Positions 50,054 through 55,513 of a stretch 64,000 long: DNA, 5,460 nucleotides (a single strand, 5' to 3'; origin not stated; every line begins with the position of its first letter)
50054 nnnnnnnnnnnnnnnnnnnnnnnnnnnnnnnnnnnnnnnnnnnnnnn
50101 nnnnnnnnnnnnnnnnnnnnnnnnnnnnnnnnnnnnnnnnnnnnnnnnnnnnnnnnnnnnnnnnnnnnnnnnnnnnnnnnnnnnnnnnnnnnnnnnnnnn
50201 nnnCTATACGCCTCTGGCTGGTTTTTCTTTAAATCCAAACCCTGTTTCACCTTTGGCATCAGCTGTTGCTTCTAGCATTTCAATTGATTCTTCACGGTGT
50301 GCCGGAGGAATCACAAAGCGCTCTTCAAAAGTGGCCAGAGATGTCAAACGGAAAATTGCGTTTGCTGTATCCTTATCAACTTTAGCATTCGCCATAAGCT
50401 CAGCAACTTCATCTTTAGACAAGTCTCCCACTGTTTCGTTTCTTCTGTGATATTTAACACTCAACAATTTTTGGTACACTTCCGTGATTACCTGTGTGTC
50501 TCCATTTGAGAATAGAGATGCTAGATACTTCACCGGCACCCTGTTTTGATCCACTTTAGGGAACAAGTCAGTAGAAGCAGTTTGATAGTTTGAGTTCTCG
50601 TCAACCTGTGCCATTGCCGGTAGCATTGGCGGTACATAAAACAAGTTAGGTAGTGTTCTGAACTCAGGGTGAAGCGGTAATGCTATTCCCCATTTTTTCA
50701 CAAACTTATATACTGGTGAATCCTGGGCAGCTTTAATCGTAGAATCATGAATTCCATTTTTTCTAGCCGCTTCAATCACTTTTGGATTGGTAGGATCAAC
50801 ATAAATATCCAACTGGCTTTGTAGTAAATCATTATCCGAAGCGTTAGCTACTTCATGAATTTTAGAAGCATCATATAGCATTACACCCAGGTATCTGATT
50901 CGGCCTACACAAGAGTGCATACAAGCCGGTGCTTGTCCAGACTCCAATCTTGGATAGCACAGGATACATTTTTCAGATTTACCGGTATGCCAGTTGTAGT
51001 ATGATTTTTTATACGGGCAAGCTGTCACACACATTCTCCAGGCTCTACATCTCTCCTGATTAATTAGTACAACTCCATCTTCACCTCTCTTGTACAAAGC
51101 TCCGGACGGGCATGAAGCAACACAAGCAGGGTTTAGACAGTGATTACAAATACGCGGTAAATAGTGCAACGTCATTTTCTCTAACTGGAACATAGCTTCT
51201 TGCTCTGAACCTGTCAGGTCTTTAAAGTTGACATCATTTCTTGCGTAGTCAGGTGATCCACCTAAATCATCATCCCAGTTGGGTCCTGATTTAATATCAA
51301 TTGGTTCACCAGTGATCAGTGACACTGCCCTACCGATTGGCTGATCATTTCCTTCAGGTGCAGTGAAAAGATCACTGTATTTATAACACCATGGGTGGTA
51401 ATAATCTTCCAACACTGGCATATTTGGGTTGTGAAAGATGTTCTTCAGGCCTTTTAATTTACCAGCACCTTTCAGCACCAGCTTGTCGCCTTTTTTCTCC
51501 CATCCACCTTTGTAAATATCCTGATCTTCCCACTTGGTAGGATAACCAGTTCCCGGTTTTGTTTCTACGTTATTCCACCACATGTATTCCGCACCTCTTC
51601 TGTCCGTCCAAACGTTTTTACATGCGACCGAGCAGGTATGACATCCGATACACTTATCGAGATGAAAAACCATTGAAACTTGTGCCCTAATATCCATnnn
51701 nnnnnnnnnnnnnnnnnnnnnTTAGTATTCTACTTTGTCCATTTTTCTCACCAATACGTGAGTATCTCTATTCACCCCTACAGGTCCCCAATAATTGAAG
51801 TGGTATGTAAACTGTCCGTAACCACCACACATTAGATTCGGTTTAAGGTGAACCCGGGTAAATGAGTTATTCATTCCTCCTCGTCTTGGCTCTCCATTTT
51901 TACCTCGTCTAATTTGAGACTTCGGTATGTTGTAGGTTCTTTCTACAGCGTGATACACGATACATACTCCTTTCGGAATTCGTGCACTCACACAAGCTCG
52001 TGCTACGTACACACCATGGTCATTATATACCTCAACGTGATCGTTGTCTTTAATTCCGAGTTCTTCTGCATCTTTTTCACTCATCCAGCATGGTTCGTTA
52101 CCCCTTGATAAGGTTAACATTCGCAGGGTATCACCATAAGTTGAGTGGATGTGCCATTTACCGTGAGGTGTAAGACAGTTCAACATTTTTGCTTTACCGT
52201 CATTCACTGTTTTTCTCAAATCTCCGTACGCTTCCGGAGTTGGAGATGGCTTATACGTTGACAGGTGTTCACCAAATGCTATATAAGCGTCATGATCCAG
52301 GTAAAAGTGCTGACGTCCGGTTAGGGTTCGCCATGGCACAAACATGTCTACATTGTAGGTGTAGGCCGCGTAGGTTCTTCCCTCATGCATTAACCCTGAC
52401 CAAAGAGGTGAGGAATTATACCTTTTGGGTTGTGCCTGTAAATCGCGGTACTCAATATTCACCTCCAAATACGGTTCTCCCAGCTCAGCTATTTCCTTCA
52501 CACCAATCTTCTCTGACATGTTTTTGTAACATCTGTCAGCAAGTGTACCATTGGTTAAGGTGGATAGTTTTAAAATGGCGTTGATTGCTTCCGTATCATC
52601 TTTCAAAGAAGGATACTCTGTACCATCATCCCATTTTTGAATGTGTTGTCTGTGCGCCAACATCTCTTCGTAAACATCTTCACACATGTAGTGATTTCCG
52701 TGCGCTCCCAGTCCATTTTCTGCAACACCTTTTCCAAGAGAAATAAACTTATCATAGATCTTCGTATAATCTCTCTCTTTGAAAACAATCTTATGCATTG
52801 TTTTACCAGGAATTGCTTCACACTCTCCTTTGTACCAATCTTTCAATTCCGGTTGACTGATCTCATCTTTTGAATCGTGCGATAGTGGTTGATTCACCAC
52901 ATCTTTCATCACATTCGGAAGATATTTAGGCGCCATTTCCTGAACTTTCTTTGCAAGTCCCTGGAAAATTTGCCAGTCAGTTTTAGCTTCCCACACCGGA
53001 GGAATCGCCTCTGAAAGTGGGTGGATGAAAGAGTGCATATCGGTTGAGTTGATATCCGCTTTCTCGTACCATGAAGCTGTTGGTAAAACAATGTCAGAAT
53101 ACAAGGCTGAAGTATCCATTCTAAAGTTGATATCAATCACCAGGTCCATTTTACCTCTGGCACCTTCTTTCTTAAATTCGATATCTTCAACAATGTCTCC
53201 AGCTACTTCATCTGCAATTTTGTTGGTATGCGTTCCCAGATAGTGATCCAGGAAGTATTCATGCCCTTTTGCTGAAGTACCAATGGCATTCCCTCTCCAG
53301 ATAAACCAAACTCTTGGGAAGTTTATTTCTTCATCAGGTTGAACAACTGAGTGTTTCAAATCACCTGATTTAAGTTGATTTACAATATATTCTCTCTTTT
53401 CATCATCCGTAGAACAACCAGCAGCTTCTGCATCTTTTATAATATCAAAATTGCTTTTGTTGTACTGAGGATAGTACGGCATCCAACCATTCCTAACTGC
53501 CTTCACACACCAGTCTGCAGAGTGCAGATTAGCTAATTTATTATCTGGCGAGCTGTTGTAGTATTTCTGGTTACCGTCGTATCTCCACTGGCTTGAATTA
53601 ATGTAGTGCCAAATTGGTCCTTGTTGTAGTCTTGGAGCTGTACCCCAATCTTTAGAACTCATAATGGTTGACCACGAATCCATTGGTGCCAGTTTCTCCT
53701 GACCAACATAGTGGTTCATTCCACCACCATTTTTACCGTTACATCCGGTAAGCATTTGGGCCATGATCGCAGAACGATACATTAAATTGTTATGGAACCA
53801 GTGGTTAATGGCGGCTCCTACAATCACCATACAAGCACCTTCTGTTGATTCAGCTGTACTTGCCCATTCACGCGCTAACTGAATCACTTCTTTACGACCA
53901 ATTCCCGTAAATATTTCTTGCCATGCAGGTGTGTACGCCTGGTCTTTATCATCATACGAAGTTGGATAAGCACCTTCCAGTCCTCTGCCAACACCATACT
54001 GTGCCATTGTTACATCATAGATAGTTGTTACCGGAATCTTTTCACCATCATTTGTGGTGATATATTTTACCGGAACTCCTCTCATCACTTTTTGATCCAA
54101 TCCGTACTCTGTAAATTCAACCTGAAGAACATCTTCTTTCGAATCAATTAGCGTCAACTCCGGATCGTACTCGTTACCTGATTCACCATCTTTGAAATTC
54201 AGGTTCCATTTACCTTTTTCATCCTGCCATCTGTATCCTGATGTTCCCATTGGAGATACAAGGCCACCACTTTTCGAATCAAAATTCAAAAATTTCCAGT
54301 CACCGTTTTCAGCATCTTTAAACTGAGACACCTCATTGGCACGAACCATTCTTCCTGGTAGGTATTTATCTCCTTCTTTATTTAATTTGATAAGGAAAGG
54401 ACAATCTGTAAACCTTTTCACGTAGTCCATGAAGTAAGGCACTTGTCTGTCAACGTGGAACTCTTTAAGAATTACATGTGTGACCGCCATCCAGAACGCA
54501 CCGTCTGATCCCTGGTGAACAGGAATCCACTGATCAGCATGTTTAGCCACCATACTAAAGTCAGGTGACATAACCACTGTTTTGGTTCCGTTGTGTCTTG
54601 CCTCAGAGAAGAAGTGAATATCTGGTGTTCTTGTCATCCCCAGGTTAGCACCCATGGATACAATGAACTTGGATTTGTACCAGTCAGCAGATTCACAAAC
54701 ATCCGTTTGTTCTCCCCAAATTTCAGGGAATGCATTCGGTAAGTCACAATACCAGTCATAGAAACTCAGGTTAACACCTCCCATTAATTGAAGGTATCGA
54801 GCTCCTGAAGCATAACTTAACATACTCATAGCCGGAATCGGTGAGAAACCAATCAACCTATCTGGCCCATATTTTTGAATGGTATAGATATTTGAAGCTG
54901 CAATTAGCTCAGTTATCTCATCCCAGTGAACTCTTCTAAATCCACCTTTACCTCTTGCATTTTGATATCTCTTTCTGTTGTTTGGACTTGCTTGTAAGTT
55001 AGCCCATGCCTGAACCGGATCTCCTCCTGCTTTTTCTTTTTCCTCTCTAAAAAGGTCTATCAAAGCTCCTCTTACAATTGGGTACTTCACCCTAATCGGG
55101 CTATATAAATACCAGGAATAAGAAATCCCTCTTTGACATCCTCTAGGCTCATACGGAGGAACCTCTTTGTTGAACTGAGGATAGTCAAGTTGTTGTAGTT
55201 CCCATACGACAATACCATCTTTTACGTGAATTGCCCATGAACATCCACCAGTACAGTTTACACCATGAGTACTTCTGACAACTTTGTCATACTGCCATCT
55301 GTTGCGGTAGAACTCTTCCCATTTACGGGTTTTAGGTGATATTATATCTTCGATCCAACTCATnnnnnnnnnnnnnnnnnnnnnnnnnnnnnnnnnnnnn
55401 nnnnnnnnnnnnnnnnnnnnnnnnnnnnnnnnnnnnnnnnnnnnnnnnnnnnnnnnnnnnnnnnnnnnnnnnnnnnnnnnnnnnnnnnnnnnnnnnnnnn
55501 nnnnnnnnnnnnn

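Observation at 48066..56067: Nar operon bracketed by c-type cytochromes: a NarC-like first gene and a cytochrome c::NarI fusion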

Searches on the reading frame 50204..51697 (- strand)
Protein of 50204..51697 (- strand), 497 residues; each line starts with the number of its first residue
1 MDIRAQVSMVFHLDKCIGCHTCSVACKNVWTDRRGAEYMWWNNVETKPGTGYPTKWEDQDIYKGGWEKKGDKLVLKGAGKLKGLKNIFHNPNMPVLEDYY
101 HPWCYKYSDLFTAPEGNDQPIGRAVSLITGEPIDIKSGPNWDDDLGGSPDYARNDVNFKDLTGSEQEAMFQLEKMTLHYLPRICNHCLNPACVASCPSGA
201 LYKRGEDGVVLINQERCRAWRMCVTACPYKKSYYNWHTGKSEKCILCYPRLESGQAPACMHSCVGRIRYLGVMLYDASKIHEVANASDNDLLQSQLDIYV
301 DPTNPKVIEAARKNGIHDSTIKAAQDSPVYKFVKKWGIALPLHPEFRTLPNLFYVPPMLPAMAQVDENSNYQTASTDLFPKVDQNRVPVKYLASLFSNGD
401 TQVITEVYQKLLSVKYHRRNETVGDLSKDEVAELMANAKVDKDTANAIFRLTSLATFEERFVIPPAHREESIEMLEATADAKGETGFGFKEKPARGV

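Call 4: search_protein_families(library=pfam, proteins=[window:50204-51697:-], max_evalue=0.01)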
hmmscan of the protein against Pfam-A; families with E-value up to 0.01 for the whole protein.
window:50204-51697:- (497 aa): 9 families
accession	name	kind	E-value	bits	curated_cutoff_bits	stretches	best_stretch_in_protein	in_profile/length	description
PF13247.11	Fer4_11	-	1.7e-35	121.6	26.2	1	176-272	2-99/100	4Fe-4S dicluster domain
PF14711.11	Nitr_red_bet_C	-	4.3e-15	55.5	27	1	360-433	3-75/81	Respiratory nitrate reductase beta C-terminal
PF13237.11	Fer4_10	-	3.7e-11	43.2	25.5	1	181-228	6-53/53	4Fe-4S dicluster domain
PF12838.12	Fer4_7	-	5.8e-10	39.9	27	1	184-230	2-51/52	4Fe-4S dicluster domain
PF12797.12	Fer4_2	-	7.1e-07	29.2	24.5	1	9-27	3-21/22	4Fe-4S binding domain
PF12837.12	Fer4_6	-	5.2e-06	26.6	25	0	181-201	6-24/24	4Fe-4S binding domain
PF00037.32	Fer4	-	3.5e-05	23.9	21.1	1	10-26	2-18/24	4Fe-4S binding domain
PF13187.11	Fer4_9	-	0.00057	20.3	27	1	184-230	2-50/52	4Fe-4S dicluster domain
PF12800.12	Fer4_4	-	0.0031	18.2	24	1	215-230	2-17/17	4Fe-4S binding domain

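Call 5: search_protein_families(library=ncbifam, proteins=[window:50204-51697:-], max_evalue=0.01)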
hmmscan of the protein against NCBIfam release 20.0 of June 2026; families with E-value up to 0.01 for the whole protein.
window:50204-51697:- (497 aa): 36 families (the best 25 are shown)
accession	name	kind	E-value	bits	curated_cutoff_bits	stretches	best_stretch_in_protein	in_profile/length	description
TIGR01660.1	narH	equivalog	1e-192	641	524.05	1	1-491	1-481/492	nitrate reductase subunit beta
TIGR03478.1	DMSO_red_II_bet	subfamily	5.2e-91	304.9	480.7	2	5-285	2-232/321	DMSO reductase family type II enzyme, iron-sulfur subunit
NF042979.1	EthbenzDh_ebdB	equivalog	1.1e-68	231.6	740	2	5-284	19-253/354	ethylbenzene dehydrogenase subunit beta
NF011569.0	PRK14993.1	equivalog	4.1e-32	111.6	416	1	174-290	90-205/244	tetrathionate reductase subunit TtrB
TIGR02951.1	DMSO_dmsB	equivalog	2.1e-31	109.1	214.1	1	172-269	52-149/161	DMSO/selenate family reductase complex B subunit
NF045797.1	DsrO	equivalog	1.9e-27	96.2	200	1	173-290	92-219/235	sulfate reduction electron transfer complex DsrMKJOP subunit DsrO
NF041715.1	arsenate_red_ArrB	equivalog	9.1e-24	84.3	450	3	171-236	44-108/233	arsenate respiratory reductase iron-sulfur subunit ArrB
NF008134.0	PRK10882.1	equivalog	1.4e-23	83.5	263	2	173-264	102-199/329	hydrogenase 2 operon protein HybA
TIGR03149.1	cyt_nit_nrfC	equivalog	7.5e-23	81.1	377.6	1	174-286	84-197/225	cytochrome c nitrite reductase Fe-S protein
NF045715.1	sulf_resp_HmcB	equivalog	2.7e-18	66.1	420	1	180-264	103-189/307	sulfate respiration complex iron-sulfur protein HmcB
TIGR01582.1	FDH-beta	equivalog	2.3e-17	63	334.7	1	182-266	91-175/283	formate dehydrogenase subunit beta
NF041782.1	mnquin_red_QrcC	equivalog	1.2e-14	54.5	400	2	175-239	56-123/239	menaquinone reductase iron-sulfur cluster-binding subunit QrcC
NF045766.1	PhenlGlyoxDHPadI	equivalog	1.1e-13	50.7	700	1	182-267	53-133/443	NADH-dependent phenylglyoxylate dehydrogenase subunit beta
NF007382.0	PRK09898.1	equivalog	1.8e-13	50.5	213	1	177-248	116-187/208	ferredoxin-like protein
NF009408.0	PRK12769.1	equivalog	2.2e-10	39.3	1003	1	183-265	55-139/659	formate-dependent uric acid utilization protein AegA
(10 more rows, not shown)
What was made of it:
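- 50204..51697 (-): narH, the iron-sulfur subunit. TIGR01660 641 bits, above its cut-off (call 5).
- Checked: | narH | 50204-51697 | TIGR01660, 641 bits against a cut-off of 524 (call 5) |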

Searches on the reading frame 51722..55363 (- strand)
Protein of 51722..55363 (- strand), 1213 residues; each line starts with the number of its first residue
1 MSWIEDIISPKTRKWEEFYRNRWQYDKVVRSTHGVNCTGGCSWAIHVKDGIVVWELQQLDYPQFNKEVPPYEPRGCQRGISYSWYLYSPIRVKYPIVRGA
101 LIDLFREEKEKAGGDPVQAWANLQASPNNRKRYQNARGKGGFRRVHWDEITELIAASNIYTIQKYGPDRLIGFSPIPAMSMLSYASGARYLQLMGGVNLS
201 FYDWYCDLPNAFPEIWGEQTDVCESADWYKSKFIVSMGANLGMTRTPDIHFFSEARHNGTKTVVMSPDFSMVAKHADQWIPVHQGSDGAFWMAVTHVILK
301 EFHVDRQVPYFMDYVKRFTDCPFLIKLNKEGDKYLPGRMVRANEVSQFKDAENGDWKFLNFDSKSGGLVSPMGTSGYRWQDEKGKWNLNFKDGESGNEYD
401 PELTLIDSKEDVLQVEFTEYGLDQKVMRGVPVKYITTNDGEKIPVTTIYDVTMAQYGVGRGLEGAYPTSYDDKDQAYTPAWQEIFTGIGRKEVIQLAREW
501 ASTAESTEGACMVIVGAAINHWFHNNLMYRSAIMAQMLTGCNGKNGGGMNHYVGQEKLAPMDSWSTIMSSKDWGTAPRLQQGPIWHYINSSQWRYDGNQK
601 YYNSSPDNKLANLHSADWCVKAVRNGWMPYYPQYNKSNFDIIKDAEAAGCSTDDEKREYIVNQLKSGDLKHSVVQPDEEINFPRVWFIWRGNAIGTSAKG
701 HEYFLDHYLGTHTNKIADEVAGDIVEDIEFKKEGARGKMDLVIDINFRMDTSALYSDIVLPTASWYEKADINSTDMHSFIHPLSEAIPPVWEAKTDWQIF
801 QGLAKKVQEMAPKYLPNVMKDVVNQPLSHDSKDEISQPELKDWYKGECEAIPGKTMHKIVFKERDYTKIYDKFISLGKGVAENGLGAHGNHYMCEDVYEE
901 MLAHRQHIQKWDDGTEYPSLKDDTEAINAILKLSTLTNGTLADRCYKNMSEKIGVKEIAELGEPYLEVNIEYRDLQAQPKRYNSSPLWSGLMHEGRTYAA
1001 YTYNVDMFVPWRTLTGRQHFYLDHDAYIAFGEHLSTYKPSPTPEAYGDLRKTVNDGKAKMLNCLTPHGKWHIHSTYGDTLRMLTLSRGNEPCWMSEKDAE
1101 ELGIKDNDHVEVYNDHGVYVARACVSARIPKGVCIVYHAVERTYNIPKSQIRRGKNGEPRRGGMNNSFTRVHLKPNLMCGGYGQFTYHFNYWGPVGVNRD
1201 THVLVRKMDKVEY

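Call 4: search_protein_families(library=pfam, proteins=[window:51722-55363:-], max_evalue=0.01)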
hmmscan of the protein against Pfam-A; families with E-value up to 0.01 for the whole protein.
window:51722-55363:- (1213 aa): 3 families
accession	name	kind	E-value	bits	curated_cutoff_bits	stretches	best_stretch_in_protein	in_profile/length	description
PF00384.28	Molybdopterin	-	3.7e-58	197.7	24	1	91-806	1-353/353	Molybdopterin oxidoreductase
PF01568.27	Molydop_binding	-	6.9e-19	68.4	26.8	1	1064-1159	4-83/110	Molydopterin dinucleotide binding domain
PF14710.11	Nitr_red_alph_N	-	0.0028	18.3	24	1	10-23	25-38/38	Respiratory nitrate reductase alpha N-terminal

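Call 5: search_protein_families(library=ncbifam, proteins=[window:51722-55363:-], max_evalue=0.01)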
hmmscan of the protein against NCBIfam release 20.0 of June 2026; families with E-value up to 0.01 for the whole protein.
window:51722-55363:- (1213 aa): 23 families
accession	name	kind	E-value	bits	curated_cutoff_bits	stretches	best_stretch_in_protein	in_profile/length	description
TIGR01580.1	narG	equivalog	0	1468.8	1084.15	1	11-1213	27-1233/1235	nitrate reductase subunit alpha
TIGR03479.1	DMSO_red_II_alp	subfamily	1.6e-178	595.7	984.75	4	136-637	130-546/913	molybdopterin-dependent oxidoreductase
NF042978.1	EthbenzDh_ebdA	equivalog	2.9e-61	207.4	2000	4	135-349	151-357/977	ethylbenzene dehydrogenase subunit alpha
TIGR02166.1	dmsA_ynfE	subfamily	7.4e-53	179.7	777.7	5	136-307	114-293/794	DMSO/selenate family reductase complex A subunit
TIGR01591.1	Fdh-alpha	equivalog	1.3e-31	109.5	666.25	3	129-307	52-232/672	formate dehydrogenase subunit alpha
NF011566.1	PRK14990.1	exception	1.9e-30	105.6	1600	4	135-307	128-313/814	dimethylsulfoxide reductase subunit A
NF041885.1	selenate_YnfE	exception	8.3e-30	103.3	1675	3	135-307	117-300/805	selenate/tellurate reductase subunit YnfE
TIGR00509.1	bisC_fam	subfamily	1.3e-28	99.7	1017.55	3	737-808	438-511/772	molybdopterin guanine dinucleotide-containing S/N-oxide reductase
NF041884.1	selenate_YnfF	exception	3.6e-28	97.9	1650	3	135-307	114-293/798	selenate/tellurate reductase subunit YnfF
NF012032.0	PRK15488.1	equivalog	4.2e-28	97.8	694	2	136-318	108-284/759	thiosulfate reductase PhsA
NF011682.0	PRK15102.1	equivalog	2.6e-23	82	909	2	1065-1136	688-759/829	trimethylamine-N-oxide reductase TorA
TIGR02164.1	torA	equivalog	1.9e-21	75.9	1465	2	1065-1136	684-755/824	trimethylamine-N-oxide reductase TorA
TIGR01553.1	formate-DH-alph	equivalog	1.4e-16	59.4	814.2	1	227-350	218-332/1009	formate dehydrogenase-N subunit alpha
NF041513.1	formate_DH_Act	exception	5.5e-11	41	1400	1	226-328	208-304/1067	formate dehydrogenase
NF047855.1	AssmNtatRedNasC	equivalog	6.5e-11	41.2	1100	2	229-307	179-257/708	assimilatory nitrate reductase catalytic subunit NasC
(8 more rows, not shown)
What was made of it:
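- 51722..55363 (-): narG, the catalytic molybdopterin subunit, facing the cytoplasm. TIGR01580 1469 bits, above its cut-off (call 5).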
